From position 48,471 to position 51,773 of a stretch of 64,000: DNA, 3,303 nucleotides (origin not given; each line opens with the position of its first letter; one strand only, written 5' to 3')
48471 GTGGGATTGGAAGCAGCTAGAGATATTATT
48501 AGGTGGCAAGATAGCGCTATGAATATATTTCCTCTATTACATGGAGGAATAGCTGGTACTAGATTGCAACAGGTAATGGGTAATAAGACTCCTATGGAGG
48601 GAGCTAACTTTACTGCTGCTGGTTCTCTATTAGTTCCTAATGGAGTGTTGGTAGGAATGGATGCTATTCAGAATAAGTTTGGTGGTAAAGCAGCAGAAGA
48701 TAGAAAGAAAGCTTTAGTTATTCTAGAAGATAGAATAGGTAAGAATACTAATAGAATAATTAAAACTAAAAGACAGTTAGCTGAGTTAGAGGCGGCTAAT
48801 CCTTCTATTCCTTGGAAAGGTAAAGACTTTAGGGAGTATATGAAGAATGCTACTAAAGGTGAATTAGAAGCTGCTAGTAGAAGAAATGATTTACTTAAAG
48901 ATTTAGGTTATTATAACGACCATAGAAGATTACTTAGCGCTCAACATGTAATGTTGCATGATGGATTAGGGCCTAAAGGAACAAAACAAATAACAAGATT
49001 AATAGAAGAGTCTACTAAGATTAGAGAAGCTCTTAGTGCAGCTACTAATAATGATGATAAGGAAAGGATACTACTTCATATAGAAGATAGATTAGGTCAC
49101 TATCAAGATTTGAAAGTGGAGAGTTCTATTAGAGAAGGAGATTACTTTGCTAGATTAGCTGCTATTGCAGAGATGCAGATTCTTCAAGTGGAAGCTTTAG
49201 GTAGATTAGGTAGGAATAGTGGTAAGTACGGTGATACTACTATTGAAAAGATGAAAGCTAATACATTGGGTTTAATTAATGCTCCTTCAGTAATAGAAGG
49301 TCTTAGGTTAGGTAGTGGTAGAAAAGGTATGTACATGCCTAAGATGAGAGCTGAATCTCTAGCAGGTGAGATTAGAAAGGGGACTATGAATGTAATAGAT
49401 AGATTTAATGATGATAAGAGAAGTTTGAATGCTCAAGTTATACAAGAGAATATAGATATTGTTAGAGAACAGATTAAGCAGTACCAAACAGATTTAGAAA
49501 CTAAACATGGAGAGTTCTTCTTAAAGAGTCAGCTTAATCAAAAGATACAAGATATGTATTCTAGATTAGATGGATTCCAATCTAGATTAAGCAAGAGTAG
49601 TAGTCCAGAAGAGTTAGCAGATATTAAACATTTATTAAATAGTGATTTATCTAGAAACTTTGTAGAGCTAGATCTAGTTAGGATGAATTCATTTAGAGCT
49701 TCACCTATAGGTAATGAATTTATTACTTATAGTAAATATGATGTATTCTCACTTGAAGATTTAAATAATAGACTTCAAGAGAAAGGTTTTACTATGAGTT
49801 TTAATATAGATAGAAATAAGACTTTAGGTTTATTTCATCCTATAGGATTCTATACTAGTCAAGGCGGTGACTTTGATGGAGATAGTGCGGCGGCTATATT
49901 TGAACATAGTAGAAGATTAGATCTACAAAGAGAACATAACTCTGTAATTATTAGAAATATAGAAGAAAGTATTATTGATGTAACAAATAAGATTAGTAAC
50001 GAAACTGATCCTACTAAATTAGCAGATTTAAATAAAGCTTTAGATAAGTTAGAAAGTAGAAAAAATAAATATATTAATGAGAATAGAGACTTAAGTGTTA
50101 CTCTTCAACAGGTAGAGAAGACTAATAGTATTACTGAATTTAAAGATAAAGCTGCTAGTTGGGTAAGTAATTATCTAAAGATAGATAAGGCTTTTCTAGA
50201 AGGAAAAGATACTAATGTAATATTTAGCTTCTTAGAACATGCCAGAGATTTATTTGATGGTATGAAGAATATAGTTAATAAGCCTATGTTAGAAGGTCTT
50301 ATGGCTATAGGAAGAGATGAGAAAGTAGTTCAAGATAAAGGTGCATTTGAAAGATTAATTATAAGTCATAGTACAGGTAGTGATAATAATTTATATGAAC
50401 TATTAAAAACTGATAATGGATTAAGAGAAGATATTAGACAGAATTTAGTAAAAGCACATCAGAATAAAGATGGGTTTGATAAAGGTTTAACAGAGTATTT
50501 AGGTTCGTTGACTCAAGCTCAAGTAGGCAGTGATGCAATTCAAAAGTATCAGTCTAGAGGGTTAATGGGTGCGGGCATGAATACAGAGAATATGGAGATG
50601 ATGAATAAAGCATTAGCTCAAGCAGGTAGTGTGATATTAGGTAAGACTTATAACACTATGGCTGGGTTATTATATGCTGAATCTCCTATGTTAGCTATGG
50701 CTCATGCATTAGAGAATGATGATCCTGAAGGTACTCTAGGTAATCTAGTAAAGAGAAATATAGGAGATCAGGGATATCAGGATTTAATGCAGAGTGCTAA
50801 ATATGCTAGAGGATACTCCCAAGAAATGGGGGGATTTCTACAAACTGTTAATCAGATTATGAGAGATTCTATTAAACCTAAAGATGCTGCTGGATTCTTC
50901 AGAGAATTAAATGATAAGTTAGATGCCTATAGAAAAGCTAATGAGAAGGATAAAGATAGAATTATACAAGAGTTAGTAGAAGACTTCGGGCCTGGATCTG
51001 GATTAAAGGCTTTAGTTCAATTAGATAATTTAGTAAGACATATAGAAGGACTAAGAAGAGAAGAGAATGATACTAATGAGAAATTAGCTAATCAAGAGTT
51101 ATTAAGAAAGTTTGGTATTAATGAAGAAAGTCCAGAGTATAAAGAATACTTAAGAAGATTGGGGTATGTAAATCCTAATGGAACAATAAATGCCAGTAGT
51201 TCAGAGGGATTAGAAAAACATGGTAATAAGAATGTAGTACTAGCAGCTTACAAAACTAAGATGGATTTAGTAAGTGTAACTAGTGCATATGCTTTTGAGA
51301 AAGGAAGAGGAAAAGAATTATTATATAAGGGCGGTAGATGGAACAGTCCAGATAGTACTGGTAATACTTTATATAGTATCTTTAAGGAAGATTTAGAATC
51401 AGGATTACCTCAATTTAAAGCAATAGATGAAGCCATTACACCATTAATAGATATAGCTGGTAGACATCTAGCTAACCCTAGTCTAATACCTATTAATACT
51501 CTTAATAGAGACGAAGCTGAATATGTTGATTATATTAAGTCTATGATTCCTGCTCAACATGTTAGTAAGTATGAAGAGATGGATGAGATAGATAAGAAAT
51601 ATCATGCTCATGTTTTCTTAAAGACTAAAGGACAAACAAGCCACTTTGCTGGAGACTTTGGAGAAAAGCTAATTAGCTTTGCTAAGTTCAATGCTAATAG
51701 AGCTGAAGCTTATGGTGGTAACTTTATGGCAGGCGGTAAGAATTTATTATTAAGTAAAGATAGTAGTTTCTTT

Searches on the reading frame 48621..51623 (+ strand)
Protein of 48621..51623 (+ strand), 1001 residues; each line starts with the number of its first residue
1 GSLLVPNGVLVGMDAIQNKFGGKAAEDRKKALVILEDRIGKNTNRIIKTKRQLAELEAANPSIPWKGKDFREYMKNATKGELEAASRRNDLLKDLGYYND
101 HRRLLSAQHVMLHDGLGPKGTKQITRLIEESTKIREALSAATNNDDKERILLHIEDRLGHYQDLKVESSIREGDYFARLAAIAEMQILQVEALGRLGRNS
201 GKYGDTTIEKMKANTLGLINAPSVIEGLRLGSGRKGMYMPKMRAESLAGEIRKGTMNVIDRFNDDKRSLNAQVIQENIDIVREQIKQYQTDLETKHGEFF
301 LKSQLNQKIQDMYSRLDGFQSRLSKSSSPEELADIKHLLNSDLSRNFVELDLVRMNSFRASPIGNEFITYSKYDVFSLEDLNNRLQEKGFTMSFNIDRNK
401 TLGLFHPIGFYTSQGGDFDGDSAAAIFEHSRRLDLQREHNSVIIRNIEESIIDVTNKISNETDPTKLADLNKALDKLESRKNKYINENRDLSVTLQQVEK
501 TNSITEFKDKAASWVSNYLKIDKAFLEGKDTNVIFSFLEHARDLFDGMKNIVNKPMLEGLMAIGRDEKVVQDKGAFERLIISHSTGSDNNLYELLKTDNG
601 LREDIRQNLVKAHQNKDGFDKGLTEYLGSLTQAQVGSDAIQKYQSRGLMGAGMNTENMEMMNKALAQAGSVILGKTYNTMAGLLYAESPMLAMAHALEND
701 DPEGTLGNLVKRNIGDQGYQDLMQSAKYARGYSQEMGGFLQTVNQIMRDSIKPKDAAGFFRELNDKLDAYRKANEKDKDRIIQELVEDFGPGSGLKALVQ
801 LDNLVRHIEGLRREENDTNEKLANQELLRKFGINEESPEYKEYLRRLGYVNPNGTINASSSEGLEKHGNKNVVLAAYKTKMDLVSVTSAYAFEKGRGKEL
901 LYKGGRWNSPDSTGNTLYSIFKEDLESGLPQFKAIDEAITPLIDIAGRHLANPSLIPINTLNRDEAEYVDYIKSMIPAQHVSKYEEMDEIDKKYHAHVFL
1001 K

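Call 85: search_protein_representatives(protein=window:48621-51623:+)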
Query: 1001 residues. Proteins with E-value up to 0.001 (for the whole library): 36; up to 1e-10: 34; up to 1e-30: 17. The best 36 are listed.
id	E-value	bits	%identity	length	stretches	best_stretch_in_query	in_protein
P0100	0.0e+00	2211.3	100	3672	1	1-1001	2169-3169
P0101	8.7e-193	659.9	38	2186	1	2-1000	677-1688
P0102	1.3e-138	480.6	35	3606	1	5-999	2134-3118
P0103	1.2e-123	431.0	34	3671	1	78-997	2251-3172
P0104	6.2e-108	379.1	34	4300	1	121-951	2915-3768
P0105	5.4e-89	316.4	34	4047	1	150-896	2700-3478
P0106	5.1e-88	313.2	34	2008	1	134-896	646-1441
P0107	1.9e-84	301.3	31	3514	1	204-1000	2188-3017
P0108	5.3e-79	283.3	34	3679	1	107-950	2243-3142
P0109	2.3e-67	244.8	30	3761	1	2-908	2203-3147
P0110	1.6e-50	189.1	31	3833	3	305-721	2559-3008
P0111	3.6e-48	181.3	28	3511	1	102-847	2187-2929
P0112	5.2e-34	134.4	28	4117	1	350-917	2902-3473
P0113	7.9e-34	133.8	27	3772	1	171-894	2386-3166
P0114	5.6e-32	127.7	29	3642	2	649-835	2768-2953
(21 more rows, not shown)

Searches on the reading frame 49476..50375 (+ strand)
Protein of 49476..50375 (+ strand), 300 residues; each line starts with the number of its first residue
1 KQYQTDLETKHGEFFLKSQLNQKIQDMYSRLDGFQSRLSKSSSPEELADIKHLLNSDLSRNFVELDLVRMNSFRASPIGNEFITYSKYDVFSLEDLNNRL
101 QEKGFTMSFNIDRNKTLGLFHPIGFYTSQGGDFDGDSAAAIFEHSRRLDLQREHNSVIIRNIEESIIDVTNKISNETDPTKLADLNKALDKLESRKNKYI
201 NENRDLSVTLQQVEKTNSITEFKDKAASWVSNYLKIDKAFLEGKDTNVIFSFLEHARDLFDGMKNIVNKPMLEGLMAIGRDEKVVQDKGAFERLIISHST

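Call 91: search_solved_structures(query=A2, max_evalue=10, show_alignments=3)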
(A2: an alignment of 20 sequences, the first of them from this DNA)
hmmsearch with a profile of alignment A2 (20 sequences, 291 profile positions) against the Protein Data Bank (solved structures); distinct sequences matched with E-value up to 10: 215 (the best 60 are shown).
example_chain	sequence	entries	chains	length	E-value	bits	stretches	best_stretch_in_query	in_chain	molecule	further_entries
4zry_B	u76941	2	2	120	0.0019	20.7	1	127-204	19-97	Keratin, type II cytoskeletal 1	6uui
5xg2_A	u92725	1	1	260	0.0058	19.1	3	140-205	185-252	Chromosome partition protein Smc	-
9tlt_A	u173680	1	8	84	0.0058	19.1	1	137-207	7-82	Sc-apCC-2-KLHL20-4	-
6gao_A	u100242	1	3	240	0.0083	18.6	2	111-203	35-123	Outer capsid protein sigma-1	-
6gaj_A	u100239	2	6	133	0.012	18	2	111-203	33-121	Outer capsid protein sigma-1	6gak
4c46_A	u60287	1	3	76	0.015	17.8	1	136-208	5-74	GENERAL CONTROL PROTEIN GCN4, GENERAL CONTROL PROTEIN GCN4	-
9q9h_A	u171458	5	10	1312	0.019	17.4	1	132-207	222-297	DNA repair protein RAD50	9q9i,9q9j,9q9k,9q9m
6otn_A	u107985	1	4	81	0.019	17.4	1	149-214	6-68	Tropomyosin alpha-3 chain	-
3tnu_B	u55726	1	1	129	0.021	17.3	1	127-228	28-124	Keratin, type II cytoskeletal 5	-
8bd7_F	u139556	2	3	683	0.022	17.2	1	143-221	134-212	Intraflagellar transport protein 81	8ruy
4lin_A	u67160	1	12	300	0.024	17.1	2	141-214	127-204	Tail needle protein gp26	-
8qox_B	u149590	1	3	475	0.024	17.1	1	131-203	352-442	Conserved membrane protein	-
3u59_A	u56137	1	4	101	0.029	16.8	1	134-208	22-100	Tropomyosin beta chain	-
3g7c_A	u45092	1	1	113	0.029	16.8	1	90-126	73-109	Occludin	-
2mi7_A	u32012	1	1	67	0.032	16.7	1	150-209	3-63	de novo protein a3Y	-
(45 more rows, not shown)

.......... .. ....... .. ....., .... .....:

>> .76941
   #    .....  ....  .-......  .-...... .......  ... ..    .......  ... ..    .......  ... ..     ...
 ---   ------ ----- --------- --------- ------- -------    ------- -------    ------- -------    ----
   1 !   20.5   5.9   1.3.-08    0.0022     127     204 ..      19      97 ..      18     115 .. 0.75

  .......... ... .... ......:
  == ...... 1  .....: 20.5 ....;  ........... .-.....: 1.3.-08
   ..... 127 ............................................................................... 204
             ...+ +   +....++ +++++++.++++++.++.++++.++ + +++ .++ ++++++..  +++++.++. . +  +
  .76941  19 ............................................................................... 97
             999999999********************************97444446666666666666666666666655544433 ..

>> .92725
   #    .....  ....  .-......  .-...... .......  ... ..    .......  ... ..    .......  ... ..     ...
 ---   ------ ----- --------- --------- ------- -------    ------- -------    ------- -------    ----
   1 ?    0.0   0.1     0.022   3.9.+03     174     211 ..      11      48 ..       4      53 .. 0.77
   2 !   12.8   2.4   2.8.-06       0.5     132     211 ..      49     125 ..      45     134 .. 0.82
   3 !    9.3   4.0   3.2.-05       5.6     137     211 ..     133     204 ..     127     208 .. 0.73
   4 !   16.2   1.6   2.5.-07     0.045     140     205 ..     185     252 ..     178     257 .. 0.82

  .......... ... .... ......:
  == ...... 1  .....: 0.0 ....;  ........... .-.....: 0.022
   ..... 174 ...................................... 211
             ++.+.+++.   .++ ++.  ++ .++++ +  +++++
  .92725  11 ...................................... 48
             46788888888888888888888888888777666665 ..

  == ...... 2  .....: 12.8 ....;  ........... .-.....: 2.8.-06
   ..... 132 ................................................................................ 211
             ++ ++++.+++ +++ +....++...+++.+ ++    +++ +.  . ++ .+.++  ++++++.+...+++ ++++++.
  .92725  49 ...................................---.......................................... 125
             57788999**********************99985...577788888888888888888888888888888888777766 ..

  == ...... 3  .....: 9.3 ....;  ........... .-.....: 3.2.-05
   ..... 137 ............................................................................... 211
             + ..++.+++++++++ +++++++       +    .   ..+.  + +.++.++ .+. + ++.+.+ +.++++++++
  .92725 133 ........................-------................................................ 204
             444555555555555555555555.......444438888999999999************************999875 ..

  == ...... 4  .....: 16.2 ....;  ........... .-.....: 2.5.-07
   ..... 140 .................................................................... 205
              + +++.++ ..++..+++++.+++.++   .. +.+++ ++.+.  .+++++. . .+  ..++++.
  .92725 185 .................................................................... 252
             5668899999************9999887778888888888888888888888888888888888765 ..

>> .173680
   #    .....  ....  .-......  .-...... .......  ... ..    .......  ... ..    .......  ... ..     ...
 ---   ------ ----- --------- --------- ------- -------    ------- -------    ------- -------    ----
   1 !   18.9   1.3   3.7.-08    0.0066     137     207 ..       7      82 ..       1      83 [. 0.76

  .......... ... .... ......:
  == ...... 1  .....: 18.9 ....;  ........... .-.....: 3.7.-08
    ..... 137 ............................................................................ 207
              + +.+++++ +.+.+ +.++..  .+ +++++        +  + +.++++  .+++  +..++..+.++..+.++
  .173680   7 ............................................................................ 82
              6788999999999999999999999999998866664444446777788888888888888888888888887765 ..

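Call 97: predict_structure(alignment_id=A2)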
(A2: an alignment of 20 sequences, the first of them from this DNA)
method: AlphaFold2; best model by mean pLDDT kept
length: 300 residues; sequences in the alignment: 20
mean_pLDDT: 70.4   pTM: 0.39
mean pLDDT of the five models: 70.4, 65.3, 64.3, 63.8, 60.7
residues with pLDDT >= 90: 54; 70-90: 99; 50-70: 103; < 50: 44
segments of 3 or more residues with pLDDT < 50: 75-83, 121-133, 248-264
pLDDT, mean of each block of 10 residues (from residue 1): 80 79 83 82 83 78 62 46 52 72 77 57 41 51 74 92 97 95 96 96 89 70 63 61 55 46 51 61 62 60
secondary structure, 60 per line:
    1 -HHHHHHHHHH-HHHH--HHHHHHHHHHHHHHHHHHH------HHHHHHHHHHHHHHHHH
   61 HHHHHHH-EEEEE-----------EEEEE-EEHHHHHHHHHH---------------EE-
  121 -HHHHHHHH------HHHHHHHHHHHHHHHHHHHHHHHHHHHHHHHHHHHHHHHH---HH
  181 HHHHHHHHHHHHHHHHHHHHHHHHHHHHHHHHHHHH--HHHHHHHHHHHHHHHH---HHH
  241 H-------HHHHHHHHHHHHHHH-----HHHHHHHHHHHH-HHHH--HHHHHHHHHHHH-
elements in order: H2-11 H13-16 H19-37 H44-67 E69-73 E85-89 H93-102 H122-129 H136-175 H179-216 H219-234 H238-241 H249-263 H269-280 H282-285 H288-299
